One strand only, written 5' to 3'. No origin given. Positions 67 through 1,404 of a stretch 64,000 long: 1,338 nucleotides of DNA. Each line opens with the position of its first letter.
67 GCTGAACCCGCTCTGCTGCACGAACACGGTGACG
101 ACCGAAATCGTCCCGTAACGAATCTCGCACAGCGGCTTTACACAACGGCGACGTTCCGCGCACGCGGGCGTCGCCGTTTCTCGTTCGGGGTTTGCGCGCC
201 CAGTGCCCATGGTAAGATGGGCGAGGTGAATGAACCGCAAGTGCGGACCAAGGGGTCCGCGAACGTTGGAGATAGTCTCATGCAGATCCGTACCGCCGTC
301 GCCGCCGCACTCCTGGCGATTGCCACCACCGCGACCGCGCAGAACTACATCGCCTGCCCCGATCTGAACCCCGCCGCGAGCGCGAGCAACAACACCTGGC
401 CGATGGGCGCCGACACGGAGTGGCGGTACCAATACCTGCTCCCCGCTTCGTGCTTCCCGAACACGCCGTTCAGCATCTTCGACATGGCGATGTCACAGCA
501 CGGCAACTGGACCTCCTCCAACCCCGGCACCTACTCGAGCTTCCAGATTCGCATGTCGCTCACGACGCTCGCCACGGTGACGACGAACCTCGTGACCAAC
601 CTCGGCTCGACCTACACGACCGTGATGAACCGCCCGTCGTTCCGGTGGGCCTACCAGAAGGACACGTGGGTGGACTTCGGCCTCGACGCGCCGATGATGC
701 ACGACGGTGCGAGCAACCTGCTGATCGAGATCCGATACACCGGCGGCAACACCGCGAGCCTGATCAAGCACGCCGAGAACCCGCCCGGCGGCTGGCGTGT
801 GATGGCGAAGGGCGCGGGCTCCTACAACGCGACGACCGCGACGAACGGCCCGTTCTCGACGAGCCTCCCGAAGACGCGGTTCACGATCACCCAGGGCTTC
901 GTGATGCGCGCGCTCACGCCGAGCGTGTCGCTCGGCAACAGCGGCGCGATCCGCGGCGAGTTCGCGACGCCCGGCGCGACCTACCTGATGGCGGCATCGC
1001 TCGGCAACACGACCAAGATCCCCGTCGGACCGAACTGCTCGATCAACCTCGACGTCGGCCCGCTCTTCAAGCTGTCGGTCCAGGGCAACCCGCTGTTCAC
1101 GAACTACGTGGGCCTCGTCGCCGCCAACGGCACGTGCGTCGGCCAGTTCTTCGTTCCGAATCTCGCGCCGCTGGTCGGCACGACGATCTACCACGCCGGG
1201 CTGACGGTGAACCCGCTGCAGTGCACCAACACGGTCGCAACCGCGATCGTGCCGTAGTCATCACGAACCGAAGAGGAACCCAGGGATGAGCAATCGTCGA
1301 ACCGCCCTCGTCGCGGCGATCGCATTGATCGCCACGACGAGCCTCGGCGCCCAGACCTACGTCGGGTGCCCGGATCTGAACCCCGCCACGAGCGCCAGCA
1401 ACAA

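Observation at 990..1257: A shared roughly 80-90 aa C-terminal domain on at least 12 otherwise unrelated secreted proteins, a candidate novel sorting/anchoring tag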

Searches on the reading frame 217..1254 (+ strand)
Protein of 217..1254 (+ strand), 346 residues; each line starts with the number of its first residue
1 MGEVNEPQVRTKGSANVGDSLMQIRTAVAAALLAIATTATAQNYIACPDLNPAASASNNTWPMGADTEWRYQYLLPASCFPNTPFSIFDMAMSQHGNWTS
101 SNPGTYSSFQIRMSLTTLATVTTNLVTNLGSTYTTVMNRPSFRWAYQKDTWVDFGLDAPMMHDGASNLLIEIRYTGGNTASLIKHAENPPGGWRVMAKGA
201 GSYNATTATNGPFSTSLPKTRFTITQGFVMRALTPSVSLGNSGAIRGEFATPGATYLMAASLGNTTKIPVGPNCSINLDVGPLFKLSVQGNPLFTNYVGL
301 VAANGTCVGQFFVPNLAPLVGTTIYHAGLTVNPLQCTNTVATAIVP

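Call 5: search_protein_families(library=pfam, max_evalue=1, proteins=[window:217-1254:+])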
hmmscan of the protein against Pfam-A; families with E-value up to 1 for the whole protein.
window:217-1254:+ (346 aa): 0 families

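Call 6: search_protein_families(library=ncbifam, max_evalue=1, proteins=[window:217-1254:+])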
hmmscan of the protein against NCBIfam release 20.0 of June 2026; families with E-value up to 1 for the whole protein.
window:217-1254:+ (346 aa): 0 families

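Call 72: predict_structure(alignment_id=A7)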
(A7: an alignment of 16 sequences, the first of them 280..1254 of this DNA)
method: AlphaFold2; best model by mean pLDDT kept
length: 325 residues; sequences in the alignment: 16
mean_pLDDT: 72.9   pTM: 0.63
mean pLDDT of the five models: 72.9, 70.1, 68.3, 67.7, 65.6
residues with pLDDT >= 90: 87; 70-90: 86; 50-70: 115; < 50: 37
segments of 3 or more residues with pLDDT < 50: 15-19, 206-213, 257-272
pLDDT, mean of each block of 10 residues (from residue 1): 54 48 88 81 88 93 83 74 88 94 95 90 86 85 89 80 77 94 96 89 61 51 56 64 53 49 34 55 62 61 62 59 62
secondary structure, 60 per line:
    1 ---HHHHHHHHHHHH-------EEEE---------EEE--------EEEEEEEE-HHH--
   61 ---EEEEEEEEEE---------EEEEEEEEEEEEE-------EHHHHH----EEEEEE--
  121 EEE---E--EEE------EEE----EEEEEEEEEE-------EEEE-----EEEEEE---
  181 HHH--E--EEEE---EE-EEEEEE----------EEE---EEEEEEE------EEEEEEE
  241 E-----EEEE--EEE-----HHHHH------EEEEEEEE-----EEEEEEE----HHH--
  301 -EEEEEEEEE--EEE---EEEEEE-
elements in order: H4-15 E23-26 E36-38 E47-54 E64-73 E83-95 H104-108 E113-118 E121-123 E130-132 E139-141 E146-155 E163-166 E172-177 E189-192 E199-204 E215-217 E221-227 E234-241 E247-250 E253-255 H261-265 E272-279 E285-291 E302-310 E313-315 E319-324

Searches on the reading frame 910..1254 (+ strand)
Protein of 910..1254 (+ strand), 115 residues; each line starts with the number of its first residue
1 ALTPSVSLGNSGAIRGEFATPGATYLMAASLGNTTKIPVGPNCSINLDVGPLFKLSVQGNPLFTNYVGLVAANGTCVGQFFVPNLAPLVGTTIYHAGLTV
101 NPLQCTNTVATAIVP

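Call 9: find_homologous_proteins(query=A1, max_evalue=0.001)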
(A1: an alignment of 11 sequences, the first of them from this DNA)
Query A1 (11 sequences) (115 aa, profile of the alignment): 1 proteins with E <= 0.001 among 3248 candidates.
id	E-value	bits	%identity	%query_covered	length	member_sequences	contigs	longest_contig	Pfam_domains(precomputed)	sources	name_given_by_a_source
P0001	3.5e-18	84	30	97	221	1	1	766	-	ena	-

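Call 17: search_protein_representatives(alignment_id=A1)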
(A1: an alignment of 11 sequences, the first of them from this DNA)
Query: 11 sequences, 126 profile positions. Proteins with E-value up to 0.001 (for the whole library): 6702; up to 1e-10: 1846; up to 1e-30: 3. The best 150 are listed.
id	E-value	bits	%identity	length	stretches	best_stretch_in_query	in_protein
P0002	6.3e-36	139.3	-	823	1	2-126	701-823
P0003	9.1e-35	135.6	-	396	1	6-123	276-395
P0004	5.3e-32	126.6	-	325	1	2-126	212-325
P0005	7.2e-29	116.5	-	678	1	2-120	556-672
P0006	2.3e-28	114.8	-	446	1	5-121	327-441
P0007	3.9e-28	114.1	-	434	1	5-114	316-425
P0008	6.8e-28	113.4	-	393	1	1-123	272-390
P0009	2.0e-27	111.8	-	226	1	6-123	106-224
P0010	2.8e-27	111.4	-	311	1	7-122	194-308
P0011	3.3e-27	111.1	-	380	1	3-124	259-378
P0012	3.6e-27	111.0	-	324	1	3-124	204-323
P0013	4.7e-27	110.6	-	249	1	2-125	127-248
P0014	4.9e-27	110.6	-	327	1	3-117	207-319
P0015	5.9e-27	110.3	-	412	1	7-119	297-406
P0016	6.6e-27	110.2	-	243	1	5-121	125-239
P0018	1.0e-26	109.5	-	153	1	6-123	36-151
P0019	1.2e-26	109.4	-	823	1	2-126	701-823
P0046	7.3e-25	103.6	-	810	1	2-122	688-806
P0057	1.5e-24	102.5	-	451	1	5-119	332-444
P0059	1.6e-24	102.4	-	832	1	5-126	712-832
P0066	3.2e-24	101.5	-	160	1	5-124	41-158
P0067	3.3e-24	101.4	-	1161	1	5-122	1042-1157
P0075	7.7e-24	100.3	-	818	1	3-124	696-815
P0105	6.6e-23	97.2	-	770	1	2-124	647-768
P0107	7.4e-23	97.1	-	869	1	3-124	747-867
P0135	4.9e-22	94.4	-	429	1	5-114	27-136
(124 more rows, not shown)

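Call 36: search_protein_families(library=pfam, alignment_id=A5, max_evalue=0.001)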
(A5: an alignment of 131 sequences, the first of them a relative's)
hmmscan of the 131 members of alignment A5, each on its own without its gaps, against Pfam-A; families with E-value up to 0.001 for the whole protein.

A. member 1, P0005 (678 aa): 2 families
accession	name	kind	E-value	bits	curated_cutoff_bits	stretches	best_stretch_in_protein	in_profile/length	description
PF06739.17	SBBP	-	3.1e-31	107.5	20.5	5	148-176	5-34/38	Beta-propeller repeat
PF25778.1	DUF7948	-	3.1e-11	44.2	27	1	2-69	151-213/214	Domain of unknown function (DUF7948)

B. families by the number of members that match (of 131 scanned): 55 families (the first 25 are shown)
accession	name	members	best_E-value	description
PF06739.17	SBBP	17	3.1e-31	Beta-propeller repeat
PF25778.1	DUF7948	12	1.1e-57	Domain of unknown function (DUF7948)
PF24681.1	Kelch_KLHDC2_KLHL20_DRC7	9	5e-36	KLHDC2/KLHL20/DRC7 Kelch-repeats domain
PF13415.12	Kelch_3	9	1.8e-29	Galactose oxidase, central domain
PF13418.12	Kelch_4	9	8.2e-22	Galactose oxidase, central domain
PF24981.1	Beta-prop_ATRN-LZTR1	8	3.1e-28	Attractin/LZTR1 beta-propeller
PF13229.12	Beta_helix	5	3.1e-38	Right handed beta helix region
PF13385.13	Laminin_G_3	5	6e-22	Concanavalin A-like lectin/glucanases superfamily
PF07646.21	Kelch_2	4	1.1e-13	Kelch motif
PF13964.12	Kelch_6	4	1.6e-12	Kelch motif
PF05048.19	NosD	3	4.1e-36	Periplasmic copper-binding protein (NosD)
PF14312.12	FG-GAP_2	2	2.2e-222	FG-GAP repeat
PF07676.18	PD40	2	1.2e-23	WD40-like Beta Propeller Repeat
PF01839.29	FG-GAP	2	6.4e-20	FG-GAP repeat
PF24684.1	Vgb_lyase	2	5.9e-13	Virginiamycin B lyase family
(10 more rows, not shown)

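Call 49: find_encoding_contigs(protein=P0004, flank=1000, max_places=2)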
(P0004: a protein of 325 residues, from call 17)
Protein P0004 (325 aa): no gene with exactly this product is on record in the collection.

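Call 56: list_cluster_members(proteins=[P0006, P0019, P0046, P0059, P0067, P0075, P0105, P0107, P0135, P0012])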
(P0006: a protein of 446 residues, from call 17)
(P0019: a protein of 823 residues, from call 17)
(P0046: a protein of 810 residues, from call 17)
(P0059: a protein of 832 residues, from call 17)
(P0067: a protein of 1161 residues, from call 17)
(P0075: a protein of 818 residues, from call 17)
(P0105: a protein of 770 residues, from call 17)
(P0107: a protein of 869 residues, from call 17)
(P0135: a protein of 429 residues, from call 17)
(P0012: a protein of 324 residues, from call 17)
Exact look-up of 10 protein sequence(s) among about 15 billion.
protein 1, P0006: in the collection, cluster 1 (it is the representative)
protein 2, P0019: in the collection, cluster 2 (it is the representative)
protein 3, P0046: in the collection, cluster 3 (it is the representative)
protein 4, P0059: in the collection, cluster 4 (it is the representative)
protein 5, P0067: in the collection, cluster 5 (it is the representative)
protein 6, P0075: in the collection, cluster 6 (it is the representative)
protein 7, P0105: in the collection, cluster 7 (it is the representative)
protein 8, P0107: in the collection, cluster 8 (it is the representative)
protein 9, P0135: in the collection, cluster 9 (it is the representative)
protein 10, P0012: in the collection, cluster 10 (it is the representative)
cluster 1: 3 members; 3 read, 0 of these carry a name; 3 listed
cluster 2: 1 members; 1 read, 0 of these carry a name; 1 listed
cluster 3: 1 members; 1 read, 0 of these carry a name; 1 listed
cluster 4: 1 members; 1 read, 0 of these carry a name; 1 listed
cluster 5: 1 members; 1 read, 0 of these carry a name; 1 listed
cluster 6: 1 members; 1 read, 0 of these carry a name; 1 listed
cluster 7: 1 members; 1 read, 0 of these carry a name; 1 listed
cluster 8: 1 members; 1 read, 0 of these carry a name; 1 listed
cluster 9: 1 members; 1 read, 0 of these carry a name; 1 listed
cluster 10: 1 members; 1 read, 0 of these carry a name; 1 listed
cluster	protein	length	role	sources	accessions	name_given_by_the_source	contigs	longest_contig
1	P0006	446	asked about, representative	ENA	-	-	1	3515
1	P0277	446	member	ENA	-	-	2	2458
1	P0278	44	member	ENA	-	-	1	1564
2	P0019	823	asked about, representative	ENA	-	-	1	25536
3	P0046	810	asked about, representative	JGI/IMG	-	-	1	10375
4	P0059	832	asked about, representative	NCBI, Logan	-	-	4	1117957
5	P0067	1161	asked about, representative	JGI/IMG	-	-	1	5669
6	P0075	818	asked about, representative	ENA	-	-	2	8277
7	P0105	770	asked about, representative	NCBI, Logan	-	-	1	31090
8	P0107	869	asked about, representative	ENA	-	-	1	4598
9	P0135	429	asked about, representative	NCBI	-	-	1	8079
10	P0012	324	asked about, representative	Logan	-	-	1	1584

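Call 81: search_protein_families(library=ncbifam, max_evalue=0.01, proteins=[P0057, P0135, P0107, P0067, P0105, P0018, P0066])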
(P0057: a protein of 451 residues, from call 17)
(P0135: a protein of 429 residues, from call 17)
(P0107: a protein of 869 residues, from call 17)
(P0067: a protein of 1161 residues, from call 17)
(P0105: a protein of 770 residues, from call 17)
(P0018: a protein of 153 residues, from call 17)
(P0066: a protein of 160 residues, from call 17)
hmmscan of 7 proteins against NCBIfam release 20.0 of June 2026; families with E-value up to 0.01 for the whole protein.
P0057 (451 aa): 2 families
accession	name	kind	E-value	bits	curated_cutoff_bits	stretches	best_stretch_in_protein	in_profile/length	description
NF052324.1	PorU_rel_Nterm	equivalog_domain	8.6e-15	54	450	1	3-193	530-721/879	putative type IX secretion system sortase PorU2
NF033707.1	T9SS_sortase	equivalog_domain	4.9e-10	37.7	420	1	82-192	587-695/1095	type IX secretion system sortase PorU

P0135 (429 aa): 0 families

P0107 (869 aa): 2 families
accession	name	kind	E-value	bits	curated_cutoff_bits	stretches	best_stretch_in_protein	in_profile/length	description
TIGR03804.1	para_beta_helix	repeat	4.1e-16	58.4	19.45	3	465-509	1-43/44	parallel beta-helix repeat protein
TIGR04247.1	NosD_copper_fam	subfamily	1.1e-11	44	300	1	314-532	72-286/377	nitrous oxide reductase family maturation protein NosD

P0067 (1161 aa): 0 families

P0105 (770 aa): 8 families
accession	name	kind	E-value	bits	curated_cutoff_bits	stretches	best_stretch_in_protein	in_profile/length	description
NF040809.1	germ_prot_CspBA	exception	1.1e-14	53.1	1250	1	382-507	395-520/1099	bifunctional germination protease/germinant receptor pseudoprotease CspBA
TIGR03921.1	T7SS_mycosin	equivalog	1.6e-12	47.2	278.75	1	212-512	9-288/353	type VII secretion-associated serine protease mycosin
NF040553.1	SGO_0316_fam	subfamily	2.4e-11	42.1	1400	1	405-473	653-720/1486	SGO_0316/SGO_0317 family LPXTG-anchored serine peptidase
NF040808.2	CspC_non_triad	exception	8.8e-10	37.6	675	1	382-512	420-552/556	bile acid germinant receptor pseudoprotease CspC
NF033595.1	denti_PrtP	equivalog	4.1e-06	25.7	300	1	386-514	384-507/606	dentilisin complex serine proteinase subunit PrtP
TIGR03895.1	protease_PatA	subfamily_domain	1.3e-05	24.2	421.05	1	385-524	106-240/606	PatA/PatG family cyanobactin maturation protease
NF042956.1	IteS_antiphage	equivalog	0.00081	17.8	900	1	405-487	443-534/747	S8 family anti-phage peptidase IteS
NF051851.1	AtpSerPepEprS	equivalog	0.0076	14.3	1700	0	424-465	282-322/988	autotransporter serine peptidase EprS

P0018 (153 aa): 0 families

P0066 (160 aa): 0 families

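Call 83: find_encoding_contigs(protein=P0135, flank=5000, max_places=2)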
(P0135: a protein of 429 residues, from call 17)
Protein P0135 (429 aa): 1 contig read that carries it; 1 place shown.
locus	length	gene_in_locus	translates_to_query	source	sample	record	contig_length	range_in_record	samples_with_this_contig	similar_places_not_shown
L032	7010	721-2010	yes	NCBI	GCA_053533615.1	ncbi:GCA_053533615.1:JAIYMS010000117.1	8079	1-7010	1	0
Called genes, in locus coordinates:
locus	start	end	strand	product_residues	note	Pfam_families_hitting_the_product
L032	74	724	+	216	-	-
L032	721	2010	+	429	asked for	-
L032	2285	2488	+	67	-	-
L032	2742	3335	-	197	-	PF01909:NTP_transf_2 (faint), PF18765:Polbeta (weak)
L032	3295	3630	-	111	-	-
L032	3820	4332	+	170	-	PF01909:NTP_transf_2 (weak), PF18765:Polbeta (weak)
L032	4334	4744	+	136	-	-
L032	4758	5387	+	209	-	-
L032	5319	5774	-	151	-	-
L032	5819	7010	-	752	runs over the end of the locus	?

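Call 84: find_encoding_contigs(protein=P0057, flank=8000, max_places=2)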
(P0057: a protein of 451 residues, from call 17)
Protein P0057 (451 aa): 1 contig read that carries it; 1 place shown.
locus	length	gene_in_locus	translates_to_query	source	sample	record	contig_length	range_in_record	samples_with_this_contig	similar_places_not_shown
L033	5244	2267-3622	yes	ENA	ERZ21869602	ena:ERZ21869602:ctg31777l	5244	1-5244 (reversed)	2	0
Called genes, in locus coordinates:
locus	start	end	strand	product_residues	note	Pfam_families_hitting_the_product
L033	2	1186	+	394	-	?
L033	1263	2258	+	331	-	PF01364:Peptidase_C25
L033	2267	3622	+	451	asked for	PF01364:Peptidase_C25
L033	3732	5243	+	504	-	?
